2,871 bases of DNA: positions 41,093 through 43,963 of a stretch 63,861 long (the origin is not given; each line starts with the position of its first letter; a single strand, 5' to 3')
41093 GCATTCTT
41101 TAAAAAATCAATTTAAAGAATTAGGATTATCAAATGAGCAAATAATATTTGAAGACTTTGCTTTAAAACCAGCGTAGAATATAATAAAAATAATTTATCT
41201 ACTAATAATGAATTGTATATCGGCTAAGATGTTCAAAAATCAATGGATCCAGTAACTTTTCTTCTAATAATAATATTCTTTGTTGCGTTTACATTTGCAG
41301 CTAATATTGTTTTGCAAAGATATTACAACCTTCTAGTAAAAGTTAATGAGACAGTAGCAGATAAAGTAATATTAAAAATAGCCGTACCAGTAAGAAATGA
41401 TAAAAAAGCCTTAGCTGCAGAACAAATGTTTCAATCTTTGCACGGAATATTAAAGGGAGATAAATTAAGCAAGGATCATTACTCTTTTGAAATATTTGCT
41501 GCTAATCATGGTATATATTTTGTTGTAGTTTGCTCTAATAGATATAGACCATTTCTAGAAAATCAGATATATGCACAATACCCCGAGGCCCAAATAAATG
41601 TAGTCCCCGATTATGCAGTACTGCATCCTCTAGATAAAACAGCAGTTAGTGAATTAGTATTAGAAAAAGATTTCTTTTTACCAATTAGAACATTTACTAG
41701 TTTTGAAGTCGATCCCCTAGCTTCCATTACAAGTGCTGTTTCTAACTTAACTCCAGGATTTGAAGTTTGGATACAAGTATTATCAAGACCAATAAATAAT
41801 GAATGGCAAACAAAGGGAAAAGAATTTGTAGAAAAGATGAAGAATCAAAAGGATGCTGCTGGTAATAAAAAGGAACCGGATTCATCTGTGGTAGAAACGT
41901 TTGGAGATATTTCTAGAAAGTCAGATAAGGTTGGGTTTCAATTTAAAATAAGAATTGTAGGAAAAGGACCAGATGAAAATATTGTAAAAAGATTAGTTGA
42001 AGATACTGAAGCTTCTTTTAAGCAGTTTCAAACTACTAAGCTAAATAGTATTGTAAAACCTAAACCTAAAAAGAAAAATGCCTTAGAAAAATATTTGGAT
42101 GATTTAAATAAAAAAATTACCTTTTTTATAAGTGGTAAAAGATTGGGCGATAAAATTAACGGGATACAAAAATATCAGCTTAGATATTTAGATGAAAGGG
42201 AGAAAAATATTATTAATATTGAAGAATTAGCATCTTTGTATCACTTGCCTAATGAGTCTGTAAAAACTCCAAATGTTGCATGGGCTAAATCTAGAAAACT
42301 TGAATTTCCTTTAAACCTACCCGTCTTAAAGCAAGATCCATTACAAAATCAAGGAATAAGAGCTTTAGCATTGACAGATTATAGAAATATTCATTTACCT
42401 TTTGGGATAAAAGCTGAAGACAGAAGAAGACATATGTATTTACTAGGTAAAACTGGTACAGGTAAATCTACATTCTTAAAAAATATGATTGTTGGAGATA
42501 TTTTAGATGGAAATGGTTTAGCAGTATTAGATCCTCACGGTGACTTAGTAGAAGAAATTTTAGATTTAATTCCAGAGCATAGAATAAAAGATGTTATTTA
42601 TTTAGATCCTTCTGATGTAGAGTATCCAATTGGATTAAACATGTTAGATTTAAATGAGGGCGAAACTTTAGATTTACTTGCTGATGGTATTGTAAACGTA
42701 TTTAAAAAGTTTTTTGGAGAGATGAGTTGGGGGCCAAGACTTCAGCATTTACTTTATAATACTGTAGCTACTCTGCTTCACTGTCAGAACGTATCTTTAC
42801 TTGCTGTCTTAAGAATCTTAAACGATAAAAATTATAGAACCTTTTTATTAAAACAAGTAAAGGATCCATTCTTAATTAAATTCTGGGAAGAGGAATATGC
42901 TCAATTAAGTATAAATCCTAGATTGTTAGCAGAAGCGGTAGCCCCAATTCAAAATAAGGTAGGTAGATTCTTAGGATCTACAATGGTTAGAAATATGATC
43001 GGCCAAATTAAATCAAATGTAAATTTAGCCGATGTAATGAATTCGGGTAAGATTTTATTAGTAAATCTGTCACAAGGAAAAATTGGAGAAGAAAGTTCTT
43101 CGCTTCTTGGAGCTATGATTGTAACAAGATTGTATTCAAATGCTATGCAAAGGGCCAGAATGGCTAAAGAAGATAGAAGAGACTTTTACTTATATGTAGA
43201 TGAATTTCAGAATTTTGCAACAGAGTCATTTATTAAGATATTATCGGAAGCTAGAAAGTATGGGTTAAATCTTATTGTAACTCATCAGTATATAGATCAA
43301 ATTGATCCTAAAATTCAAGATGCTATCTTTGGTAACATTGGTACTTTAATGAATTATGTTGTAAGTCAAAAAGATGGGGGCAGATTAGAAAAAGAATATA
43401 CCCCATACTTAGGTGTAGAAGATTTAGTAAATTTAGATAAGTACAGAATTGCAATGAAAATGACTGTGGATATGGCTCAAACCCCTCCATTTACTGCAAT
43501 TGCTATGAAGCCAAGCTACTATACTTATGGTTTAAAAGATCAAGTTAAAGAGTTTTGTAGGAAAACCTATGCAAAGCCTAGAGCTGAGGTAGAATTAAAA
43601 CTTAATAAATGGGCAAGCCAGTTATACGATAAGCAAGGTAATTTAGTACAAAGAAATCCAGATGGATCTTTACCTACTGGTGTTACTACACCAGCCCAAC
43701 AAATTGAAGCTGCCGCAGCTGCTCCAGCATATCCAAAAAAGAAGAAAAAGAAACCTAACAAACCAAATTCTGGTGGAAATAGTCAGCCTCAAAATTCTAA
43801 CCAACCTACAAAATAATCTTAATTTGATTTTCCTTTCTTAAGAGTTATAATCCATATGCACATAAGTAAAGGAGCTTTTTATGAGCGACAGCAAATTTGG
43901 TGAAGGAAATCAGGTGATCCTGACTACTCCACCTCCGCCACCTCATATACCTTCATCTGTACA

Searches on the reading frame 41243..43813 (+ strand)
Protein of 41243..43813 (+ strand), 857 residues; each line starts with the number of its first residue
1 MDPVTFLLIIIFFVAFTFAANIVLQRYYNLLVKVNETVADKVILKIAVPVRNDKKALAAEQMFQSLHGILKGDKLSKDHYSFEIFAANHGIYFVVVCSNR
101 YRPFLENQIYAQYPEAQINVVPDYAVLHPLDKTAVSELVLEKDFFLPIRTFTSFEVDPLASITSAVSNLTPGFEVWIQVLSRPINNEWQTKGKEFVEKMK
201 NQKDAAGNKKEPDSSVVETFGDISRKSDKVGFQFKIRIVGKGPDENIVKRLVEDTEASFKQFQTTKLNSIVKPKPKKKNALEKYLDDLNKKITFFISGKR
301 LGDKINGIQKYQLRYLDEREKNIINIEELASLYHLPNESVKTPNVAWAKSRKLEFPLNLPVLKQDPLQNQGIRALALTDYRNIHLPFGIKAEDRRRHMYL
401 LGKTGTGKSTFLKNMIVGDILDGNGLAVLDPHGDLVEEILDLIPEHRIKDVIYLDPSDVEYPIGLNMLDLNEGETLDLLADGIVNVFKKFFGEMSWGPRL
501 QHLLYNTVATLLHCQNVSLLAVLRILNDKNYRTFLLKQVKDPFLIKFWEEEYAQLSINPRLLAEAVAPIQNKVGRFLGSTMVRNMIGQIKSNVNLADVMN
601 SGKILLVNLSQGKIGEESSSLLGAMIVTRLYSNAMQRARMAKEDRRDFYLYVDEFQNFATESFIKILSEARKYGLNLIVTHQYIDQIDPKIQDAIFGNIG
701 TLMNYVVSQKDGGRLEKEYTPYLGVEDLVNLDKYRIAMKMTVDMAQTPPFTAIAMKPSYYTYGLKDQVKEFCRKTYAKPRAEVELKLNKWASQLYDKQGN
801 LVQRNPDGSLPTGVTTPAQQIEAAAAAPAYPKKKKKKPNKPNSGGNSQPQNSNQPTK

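Call 41: search_protein_families(library=pfam, proteins=[window:41243-43813:+], max_evalue=0.00001)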
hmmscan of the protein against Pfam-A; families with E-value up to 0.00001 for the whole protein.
window:41243-43813:+ (857 aa): 2 families
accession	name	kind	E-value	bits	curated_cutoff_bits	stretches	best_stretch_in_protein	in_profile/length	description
PF10412.15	TrwB_AAD_bind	-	1.3e-08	34.6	20.5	1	391-728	11-328/387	Type IV secretion-system coupling protein DNA-binding domain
PF01935.23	DUF87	-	2e-07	31.8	23.2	1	386-480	13-102/220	Helicase HerA, central domain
